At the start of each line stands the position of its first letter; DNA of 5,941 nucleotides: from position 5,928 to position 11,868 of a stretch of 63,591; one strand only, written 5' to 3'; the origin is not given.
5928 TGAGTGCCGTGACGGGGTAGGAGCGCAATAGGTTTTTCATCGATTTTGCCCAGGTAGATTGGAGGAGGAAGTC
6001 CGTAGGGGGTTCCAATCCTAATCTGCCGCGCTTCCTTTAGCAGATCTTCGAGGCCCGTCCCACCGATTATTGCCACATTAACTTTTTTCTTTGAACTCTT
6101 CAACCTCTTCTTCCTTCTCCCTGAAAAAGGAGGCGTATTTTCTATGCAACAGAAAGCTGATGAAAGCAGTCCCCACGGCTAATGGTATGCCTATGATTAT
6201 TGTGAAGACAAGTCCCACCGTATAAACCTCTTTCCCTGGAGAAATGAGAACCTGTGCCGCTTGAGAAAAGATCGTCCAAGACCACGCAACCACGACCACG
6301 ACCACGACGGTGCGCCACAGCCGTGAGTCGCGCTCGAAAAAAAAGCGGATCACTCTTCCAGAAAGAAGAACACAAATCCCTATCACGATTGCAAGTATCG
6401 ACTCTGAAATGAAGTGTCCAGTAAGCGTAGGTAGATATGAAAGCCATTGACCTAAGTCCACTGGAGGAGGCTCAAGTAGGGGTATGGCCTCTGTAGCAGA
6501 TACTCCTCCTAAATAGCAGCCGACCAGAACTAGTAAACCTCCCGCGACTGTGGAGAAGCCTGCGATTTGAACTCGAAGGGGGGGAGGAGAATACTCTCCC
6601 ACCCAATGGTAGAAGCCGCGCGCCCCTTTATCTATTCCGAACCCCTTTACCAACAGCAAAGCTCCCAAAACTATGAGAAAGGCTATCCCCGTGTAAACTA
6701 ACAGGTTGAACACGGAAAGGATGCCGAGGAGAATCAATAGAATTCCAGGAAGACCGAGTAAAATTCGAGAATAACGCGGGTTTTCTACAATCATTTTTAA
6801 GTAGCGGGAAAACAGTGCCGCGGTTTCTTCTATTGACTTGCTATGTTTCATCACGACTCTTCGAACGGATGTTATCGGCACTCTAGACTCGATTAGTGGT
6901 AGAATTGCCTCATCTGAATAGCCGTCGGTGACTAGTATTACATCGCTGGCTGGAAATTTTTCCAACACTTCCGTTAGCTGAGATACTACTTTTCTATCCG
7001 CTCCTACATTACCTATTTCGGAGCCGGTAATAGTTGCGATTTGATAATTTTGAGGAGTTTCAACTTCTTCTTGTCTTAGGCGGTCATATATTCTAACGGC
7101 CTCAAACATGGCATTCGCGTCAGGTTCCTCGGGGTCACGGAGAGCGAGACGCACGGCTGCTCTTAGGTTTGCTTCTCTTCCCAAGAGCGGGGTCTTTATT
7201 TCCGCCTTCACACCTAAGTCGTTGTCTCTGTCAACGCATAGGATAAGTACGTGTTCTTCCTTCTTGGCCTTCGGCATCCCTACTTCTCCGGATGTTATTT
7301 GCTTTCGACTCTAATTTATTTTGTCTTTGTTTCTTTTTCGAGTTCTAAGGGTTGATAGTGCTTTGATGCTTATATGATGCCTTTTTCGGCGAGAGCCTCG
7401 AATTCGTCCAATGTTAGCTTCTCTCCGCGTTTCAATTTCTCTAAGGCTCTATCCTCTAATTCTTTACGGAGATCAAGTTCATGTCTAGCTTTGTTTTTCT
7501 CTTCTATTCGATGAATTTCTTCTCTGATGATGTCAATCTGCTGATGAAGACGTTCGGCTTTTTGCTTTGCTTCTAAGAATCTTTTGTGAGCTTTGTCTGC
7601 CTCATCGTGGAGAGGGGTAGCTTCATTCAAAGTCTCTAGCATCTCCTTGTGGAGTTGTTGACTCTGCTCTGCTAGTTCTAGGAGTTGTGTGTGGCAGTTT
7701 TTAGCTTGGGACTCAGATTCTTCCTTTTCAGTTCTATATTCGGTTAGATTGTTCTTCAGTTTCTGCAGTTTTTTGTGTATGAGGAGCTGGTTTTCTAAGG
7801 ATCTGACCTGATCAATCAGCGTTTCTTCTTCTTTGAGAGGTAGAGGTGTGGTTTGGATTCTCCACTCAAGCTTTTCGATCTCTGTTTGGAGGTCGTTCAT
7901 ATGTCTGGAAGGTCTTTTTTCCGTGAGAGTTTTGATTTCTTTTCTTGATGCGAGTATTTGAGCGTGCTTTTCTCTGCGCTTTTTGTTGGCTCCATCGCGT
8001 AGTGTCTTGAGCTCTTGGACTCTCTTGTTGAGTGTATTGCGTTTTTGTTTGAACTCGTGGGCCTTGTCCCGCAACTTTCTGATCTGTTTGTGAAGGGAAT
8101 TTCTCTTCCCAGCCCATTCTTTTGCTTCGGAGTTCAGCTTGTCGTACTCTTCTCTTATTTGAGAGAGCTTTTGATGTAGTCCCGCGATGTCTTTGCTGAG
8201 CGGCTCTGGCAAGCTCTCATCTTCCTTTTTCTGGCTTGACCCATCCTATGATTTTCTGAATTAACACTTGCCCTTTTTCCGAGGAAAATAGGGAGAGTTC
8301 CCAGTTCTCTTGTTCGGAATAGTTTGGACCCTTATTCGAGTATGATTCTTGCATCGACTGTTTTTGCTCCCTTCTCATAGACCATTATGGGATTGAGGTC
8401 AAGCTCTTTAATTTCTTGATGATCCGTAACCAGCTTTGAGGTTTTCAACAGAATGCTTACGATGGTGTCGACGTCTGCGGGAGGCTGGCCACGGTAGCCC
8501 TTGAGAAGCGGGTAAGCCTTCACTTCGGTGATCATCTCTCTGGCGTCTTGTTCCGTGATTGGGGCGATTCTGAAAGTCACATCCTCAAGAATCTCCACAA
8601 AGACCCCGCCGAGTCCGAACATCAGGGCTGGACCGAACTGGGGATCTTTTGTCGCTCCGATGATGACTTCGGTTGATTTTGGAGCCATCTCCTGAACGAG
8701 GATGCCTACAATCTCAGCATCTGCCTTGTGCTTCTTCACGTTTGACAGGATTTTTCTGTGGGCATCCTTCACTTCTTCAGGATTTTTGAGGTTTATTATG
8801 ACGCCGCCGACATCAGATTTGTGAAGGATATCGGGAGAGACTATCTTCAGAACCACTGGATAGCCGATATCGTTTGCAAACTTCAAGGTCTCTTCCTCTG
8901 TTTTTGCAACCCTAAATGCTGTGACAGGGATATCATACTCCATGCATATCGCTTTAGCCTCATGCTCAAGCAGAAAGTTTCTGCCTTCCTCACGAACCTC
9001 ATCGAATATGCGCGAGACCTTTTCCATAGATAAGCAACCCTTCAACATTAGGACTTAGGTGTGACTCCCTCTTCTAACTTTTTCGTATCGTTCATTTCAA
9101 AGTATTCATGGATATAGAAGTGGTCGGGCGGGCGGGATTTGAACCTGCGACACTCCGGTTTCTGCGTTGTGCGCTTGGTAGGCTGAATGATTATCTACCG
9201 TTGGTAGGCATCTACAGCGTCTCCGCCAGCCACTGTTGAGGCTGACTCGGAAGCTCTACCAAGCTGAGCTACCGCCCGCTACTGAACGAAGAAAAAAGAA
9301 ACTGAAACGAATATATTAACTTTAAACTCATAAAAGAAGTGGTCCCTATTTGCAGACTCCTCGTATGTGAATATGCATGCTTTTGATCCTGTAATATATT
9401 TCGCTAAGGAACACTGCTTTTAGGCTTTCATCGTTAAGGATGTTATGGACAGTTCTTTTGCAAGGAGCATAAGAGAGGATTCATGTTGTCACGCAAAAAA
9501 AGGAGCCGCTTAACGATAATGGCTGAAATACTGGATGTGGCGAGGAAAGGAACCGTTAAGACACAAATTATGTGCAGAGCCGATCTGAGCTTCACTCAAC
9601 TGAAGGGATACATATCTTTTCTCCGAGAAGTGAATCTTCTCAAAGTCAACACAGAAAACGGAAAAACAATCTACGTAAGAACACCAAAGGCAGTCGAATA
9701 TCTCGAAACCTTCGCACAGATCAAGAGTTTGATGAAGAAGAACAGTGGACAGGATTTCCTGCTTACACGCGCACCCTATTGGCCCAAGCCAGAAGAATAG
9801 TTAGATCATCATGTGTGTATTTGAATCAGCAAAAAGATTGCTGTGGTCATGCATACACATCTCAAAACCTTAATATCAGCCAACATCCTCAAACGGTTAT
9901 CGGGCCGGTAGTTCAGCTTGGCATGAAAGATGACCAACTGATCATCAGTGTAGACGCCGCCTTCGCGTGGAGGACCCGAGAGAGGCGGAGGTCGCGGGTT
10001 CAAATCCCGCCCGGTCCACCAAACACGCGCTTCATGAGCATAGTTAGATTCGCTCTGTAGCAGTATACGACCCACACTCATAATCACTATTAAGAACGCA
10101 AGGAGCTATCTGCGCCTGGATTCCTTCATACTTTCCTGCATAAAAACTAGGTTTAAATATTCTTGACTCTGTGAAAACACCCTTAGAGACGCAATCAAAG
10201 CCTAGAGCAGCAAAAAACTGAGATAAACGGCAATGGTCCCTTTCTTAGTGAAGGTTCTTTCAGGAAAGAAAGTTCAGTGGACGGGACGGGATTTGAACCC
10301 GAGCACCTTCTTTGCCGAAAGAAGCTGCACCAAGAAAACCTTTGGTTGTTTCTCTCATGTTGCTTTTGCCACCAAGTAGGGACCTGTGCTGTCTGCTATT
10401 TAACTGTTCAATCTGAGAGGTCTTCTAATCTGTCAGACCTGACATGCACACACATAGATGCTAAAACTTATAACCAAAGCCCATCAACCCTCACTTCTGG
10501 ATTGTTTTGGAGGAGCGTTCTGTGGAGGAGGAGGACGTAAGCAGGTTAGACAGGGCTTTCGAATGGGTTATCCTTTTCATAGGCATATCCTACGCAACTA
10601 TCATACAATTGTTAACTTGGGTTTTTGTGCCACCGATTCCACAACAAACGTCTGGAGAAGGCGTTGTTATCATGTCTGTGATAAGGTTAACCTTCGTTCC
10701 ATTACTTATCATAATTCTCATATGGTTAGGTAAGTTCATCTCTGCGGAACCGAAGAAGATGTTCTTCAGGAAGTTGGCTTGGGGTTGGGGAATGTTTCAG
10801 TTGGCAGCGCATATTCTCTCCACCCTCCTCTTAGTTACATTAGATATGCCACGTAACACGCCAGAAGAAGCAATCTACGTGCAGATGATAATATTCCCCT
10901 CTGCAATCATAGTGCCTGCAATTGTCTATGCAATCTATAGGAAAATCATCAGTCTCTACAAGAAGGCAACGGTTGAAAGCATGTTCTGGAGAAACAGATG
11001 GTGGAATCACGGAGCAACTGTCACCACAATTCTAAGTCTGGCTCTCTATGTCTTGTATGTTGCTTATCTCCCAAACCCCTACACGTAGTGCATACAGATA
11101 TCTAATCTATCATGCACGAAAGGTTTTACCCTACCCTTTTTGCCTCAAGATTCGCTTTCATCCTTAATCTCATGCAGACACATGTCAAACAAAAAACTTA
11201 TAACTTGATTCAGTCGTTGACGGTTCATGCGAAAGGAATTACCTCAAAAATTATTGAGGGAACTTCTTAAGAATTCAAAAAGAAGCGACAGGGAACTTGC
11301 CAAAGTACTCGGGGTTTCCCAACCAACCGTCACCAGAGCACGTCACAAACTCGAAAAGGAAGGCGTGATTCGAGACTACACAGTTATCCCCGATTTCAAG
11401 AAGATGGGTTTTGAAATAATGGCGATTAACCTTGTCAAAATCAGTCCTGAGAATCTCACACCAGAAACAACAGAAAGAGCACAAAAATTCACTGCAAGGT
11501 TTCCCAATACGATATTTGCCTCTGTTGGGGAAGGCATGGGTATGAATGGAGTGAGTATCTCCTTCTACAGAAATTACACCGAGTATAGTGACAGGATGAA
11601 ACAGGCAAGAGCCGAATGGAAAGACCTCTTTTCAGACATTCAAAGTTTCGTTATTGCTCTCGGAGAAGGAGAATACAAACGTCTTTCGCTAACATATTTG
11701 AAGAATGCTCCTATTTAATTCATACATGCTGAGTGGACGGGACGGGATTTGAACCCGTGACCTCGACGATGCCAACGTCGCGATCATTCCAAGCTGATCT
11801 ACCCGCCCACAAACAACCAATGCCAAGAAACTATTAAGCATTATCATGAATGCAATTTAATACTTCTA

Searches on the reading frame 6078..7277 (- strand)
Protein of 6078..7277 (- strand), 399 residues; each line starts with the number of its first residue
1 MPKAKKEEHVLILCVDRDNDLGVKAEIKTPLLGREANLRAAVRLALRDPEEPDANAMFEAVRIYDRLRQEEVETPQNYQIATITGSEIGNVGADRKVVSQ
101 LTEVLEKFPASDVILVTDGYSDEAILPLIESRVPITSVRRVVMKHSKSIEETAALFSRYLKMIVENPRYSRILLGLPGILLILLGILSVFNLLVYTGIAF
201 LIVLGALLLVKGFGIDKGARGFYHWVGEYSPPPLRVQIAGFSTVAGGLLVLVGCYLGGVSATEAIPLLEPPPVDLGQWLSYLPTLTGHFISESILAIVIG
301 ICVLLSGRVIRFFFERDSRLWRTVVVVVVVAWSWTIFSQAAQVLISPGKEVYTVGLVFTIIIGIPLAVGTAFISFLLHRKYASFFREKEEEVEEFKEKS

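Call 21: search_protein_families(library=pfam, proteins=[window:6078-7277:-], max_evalue=0.00001)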
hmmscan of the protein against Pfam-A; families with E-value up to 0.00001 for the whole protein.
window:6078-7277:- (399 aa): 1 family
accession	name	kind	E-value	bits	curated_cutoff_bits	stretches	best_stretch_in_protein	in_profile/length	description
PF04123.18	DUF373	-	2.3e-89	300.6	28.3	1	10-363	2-334/335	Domain of unknown function (DUF373)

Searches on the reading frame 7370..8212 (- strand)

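Call 21: search_protein_families(library=pfam, proteins=[window:7370-8212:-], max_evalue=0.00001)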
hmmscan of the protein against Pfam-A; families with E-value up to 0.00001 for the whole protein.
window:7370-8212:- (280 aa): 2 families
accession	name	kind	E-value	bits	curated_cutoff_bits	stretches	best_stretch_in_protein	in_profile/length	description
PF23435.1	DUF7121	-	4e-23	82.7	29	1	16-270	41-297/307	Family of unknown function (DUF7121)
PF06008.19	Laminin_I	-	4.5e-06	27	34.6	0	145-261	17-135/259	Laminin Domain I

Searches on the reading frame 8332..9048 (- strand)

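Call 21: search_protein_families(library=pfam, proteins=[window:8332-9048:-], max_evalue=0.00001)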
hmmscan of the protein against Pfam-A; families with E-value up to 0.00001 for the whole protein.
window:8332-9048:- (238 aa): 2 families
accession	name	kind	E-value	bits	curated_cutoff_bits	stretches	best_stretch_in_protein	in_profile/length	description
PF13549.11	ATP-grasp_5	-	1.3e-89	299.8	27.6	1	18-237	2-221/221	ATP-grasp domain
PF08442.15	ATP-grasp_2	-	2.9e-07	30.7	29.5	1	26-221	2-200/202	ATP-grasp domain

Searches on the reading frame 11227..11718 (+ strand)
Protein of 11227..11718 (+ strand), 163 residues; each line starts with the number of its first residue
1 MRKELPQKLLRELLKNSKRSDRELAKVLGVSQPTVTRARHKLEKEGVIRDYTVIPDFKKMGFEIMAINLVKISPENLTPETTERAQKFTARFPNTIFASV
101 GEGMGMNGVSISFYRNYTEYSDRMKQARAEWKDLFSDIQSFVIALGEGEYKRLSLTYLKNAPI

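Call 9: search_protein_families(library=ncbifam, proteins=[window:11227-11718:+], max_evalue=0.00001)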
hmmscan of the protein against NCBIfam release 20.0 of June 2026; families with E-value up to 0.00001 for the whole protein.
window:11227-11718:+ (163 aa): 6 families
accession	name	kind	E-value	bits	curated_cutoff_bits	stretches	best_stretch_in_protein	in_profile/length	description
NF041396.1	TranRegLrp_Halo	equivalog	5.4e-12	45.8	190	1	4-86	5-86/149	HTH-type transcriptional regulator Lrp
NF040820.1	trans_reg_LrpA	equivalog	1.7e-11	44.2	250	1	10-109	9-106/141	HTH-type transcriptional regulator LrpA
NF040947.1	trans_reg_LysM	equivalog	2.3e-08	33.9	180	1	7-88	6-84/136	HTH-type transcriptional regulator LysM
NF041395.1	TranRegLrpA1_Halo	equivalog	2.1e-07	31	250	1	7-109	8-107/142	HTH-type transcriptional regulator LrpA1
NF053758.1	ChrTpTrnRegChrS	equivalog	3e-06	27.1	250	1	5-79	15-89/158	chromate efflux transcriptional regulator ChrS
TIGR02702.1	SufR_cyano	equivalog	7.3e-06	25.8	178.8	1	7-126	4-121/208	iron-sulfur cluster biosynthesis transcriptional regulator SufR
